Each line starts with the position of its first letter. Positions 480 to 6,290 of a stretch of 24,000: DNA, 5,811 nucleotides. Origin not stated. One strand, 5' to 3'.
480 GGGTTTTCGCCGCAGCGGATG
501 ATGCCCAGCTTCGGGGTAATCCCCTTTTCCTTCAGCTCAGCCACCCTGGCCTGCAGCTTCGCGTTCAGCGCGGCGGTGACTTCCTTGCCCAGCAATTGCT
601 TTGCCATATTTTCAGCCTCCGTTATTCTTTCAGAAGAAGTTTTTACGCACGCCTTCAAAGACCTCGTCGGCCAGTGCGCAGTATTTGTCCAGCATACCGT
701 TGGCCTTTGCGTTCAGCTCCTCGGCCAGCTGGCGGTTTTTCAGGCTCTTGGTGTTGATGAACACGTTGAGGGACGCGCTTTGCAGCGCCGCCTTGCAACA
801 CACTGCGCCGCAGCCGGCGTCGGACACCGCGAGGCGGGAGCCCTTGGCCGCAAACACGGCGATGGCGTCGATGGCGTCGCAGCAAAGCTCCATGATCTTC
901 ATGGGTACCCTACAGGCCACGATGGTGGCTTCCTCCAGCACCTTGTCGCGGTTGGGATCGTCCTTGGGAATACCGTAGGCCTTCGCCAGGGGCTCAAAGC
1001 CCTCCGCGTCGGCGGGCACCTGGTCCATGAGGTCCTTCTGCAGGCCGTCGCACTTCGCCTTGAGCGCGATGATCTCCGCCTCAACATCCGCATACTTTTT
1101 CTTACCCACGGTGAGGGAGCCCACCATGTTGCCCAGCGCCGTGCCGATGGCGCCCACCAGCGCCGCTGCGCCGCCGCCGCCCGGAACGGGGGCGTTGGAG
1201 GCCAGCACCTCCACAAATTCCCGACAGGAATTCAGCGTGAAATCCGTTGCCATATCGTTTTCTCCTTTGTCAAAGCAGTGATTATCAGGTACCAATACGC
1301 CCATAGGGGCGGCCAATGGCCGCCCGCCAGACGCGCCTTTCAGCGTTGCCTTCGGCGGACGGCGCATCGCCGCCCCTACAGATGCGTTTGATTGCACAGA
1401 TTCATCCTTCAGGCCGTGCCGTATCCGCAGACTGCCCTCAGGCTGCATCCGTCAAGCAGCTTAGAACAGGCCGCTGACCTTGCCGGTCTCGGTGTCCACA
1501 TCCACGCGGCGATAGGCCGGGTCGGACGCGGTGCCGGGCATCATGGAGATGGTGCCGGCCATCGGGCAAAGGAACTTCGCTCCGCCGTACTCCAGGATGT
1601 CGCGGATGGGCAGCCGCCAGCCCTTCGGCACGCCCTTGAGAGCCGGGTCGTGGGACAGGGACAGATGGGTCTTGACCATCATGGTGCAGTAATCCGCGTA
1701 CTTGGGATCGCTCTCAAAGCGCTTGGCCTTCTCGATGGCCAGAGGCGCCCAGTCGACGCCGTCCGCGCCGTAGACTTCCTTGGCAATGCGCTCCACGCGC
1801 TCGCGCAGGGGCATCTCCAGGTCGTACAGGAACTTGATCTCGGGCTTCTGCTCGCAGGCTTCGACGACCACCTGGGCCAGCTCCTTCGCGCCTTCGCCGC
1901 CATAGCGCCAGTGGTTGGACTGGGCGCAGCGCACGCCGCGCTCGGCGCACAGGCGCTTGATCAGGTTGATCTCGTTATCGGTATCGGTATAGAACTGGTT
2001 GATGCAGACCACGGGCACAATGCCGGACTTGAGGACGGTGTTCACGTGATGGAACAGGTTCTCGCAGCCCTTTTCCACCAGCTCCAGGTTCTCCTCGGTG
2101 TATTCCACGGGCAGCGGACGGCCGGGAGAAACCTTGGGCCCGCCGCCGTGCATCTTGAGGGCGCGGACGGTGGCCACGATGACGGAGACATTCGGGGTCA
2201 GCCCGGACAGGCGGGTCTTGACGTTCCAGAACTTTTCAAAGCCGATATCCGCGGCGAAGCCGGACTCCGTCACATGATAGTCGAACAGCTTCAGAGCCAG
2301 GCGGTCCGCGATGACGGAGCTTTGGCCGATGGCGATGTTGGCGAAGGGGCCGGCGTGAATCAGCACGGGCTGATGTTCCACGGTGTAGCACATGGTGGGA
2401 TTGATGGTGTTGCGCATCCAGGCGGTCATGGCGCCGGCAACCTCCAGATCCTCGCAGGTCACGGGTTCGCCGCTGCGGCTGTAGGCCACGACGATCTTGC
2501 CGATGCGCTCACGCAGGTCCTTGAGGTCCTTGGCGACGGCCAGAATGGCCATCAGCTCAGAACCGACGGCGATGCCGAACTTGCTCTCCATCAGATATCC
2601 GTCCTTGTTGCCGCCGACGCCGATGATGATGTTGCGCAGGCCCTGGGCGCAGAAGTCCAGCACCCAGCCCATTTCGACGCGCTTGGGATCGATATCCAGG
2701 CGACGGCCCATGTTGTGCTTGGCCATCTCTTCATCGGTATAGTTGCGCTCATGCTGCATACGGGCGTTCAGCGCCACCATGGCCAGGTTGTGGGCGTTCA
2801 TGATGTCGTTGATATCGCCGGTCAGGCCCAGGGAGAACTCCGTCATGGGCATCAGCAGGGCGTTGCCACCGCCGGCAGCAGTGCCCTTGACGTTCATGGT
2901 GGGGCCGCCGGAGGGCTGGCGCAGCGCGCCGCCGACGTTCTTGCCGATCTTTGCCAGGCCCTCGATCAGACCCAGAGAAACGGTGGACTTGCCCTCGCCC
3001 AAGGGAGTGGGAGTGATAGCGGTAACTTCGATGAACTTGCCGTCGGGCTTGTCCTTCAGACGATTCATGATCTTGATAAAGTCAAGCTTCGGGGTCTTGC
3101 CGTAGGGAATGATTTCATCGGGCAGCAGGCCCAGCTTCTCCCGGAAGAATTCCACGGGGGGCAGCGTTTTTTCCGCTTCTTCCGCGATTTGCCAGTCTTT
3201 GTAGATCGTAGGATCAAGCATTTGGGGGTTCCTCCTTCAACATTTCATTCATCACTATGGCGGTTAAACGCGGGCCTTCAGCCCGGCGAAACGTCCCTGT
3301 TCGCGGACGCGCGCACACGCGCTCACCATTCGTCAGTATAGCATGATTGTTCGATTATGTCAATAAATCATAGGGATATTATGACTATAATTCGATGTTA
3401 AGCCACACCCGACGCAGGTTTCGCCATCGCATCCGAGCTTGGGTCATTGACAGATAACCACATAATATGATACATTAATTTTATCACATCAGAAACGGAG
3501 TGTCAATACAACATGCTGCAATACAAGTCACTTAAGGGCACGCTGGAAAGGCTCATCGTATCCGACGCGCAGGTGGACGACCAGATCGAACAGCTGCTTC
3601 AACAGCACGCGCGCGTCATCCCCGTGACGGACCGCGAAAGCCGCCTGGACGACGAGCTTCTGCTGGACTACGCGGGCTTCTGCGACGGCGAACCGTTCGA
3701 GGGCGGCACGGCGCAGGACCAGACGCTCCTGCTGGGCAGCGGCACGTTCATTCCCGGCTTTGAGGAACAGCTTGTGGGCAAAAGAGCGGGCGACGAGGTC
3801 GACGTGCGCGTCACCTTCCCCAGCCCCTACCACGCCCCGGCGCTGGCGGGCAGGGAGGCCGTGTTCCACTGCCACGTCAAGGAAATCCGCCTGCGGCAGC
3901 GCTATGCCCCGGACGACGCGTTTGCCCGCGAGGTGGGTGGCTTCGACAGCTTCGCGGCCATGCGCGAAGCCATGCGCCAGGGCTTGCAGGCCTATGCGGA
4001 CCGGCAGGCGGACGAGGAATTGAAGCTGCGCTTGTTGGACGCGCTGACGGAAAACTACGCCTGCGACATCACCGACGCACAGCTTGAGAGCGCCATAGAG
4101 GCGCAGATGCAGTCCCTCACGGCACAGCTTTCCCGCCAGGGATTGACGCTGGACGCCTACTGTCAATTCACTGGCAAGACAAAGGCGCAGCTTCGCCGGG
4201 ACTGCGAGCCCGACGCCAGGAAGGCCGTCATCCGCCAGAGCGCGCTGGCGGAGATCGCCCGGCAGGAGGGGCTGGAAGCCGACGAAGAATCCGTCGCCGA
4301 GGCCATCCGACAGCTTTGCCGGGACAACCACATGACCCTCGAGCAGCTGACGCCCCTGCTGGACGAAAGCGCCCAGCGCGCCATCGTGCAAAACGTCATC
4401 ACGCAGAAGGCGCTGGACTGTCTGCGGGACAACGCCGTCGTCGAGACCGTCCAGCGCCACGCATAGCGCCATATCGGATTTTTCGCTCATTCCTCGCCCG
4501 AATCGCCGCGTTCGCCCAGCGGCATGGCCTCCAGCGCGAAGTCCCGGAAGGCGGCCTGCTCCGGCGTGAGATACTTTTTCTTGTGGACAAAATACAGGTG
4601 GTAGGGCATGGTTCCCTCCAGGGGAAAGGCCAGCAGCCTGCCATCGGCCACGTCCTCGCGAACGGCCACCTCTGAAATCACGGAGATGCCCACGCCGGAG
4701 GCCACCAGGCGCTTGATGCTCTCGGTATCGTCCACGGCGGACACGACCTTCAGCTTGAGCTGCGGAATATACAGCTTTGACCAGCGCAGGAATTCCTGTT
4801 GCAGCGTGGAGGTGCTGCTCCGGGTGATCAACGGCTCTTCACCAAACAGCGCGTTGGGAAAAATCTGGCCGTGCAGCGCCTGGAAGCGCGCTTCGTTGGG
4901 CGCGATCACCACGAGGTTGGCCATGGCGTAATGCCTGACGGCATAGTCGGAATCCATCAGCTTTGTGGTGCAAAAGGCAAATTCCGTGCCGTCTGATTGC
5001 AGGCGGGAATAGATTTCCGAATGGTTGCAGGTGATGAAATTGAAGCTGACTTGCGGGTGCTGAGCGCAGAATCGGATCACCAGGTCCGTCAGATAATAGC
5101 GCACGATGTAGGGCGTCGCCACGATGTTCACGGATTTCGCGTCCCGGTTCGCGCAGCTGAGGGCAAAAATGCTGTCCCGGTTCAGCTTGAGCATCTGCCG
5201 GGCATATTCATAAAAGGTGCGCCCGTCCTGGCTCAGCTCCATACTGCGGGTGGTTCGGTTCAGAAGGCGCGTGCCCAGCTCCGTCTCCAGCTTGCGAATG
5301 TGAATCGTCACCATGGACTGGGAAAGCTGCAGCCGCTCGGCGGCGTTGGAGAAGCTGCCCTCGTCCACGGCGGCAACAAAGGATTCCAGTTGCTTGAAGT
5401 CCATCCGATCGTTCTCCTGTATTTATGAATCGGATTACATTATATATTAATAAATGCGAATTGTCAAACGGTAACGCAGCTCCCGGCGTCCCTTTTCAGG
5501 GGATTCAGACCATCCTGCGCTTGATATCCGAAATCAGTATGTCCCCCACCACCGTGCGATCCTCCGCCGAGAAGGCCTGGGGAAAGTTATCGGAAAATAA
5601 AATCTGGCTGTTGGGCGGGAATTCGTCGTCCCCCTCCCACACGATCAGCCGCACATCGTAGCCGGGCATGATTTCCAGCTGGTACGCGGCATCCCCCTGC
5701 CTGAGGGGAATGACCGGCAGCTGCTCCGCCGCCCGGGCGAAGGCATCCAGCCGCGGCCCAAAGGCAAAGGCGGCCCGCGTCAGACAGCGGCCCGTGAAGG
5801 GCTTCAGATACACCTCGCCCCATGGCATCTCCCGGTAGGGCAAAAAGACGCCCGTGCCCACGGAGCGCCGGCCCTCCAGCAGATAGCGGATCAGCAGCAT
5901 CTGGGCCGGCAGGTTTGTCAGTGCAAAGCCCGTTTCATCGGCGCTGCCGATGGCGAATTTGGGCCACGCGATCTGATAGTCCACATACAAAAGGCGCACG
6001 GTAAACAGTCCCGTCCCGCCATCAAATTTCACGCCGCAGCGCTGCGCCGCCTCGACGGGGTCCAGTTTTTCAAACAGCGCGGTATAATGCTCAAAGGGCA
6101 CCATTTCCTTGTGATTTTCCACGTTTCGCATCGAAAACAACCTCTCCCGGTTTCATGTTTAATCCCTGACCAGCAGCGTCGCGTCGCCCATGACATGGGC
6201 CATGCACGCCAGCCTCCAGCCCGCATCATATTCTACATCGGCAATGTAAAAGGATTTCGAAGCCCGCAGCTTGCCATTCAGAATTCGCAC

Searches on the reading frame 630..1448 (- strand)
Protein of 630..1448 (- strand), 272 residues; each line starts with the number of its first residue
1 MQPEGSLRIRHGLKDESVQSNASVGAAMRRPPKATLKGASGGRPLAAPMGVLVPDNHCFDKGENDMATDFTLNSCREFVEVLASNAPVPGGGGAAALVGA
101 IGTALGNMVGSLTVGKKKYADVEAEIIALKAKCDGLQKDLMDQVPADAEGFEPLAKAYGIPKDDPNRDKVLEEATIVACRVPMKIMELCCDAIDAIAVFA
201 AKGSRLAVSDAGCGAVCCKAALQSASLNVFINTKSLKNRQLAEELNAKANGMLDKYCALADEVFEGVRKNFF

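Call 6: search_protein_families(library=pfam, proteins=[window:630-1448:-], max_evalue=0.001)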
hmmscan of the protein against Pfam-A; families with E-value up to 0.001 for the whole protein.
window:630-1448:- (272 aa): 1 family
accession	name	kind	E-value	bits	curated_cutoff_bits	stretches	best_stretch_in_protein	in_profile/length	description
PF04961.17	FTCD_C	-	9.9e-60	201.8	24.5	1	74-250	1-181/182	Formiminotransferase-cyclodeaminase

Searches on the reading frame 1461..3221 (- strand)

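Call 6: search_protein_families(library=pfam, proteins=[window:1461-3221:-], max_evalue=0.001)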
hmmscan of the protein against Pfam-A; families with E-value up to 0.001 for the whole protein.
window:1461-3221:- (586 aa): 1 family
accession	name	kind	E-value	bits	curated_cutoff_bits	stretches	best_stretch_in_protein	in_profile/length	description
PF01268.25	FTHFS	-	5.4e-219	728.5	27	1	8-586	2-556/556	Formate--tetrahydrofolate ligase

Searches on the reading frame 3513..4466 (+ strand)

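Call 95: search_protein_families(library=pfam, proteins=[window:3513-4466:+], max_evalue=0.001)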
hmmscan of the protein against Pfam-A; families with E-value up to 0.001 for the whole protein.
window:3513-4466:+ (317 aa): 2 families
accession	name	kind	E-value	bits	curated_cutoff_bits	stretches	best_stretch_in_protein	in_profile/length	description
PF05698.19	Trigger_C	-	1.9e-25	90.3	22.7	1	148-303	3-159/162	Bacterial trigger factor protein (TF) C-terminus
PF00254.34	FKBP_C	-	9.6e-12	45.5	21.1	1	42-116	4-87/94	FKBP-type peptidyl-prolyl cis-trans isomerase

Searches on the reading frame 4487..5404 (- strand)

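Call 6: search_protein_families(library=pfam, proteins=[window:4487-5404:-], max_evalue=0.001)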
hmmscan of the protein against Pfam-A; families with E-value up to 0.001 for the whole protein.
window:4487-5404:- (305 aa): 2 families
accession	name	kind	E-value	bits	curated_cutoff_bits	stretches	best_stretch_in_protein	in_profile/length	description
PF03466.25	LysR_substrate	-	3.1e-34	118.6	28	1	88-294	4-208/209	LysR substrate binding domain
PF00126.33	HTH_1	-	2.2e-21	76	26.6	1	3-62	1-60/60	Bacterial regulatory helix-turn-helix protein, lysR family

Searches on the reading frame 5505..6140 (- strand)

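Call 6: search_protein_families(library=pfam, proteins=[window:5505-6140:-], max_evalue=0.001)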
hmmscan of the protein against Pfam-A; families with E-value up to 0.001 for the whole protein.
window:5505-6140:- (211 aa): 1 family
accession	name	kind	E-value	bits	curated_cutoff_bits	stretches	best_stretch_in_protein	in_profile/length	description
PF12654.12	DUF3786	-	1.2e-49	168.7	27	1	27-203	1-174/176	Domain of unknown function (DUF3786)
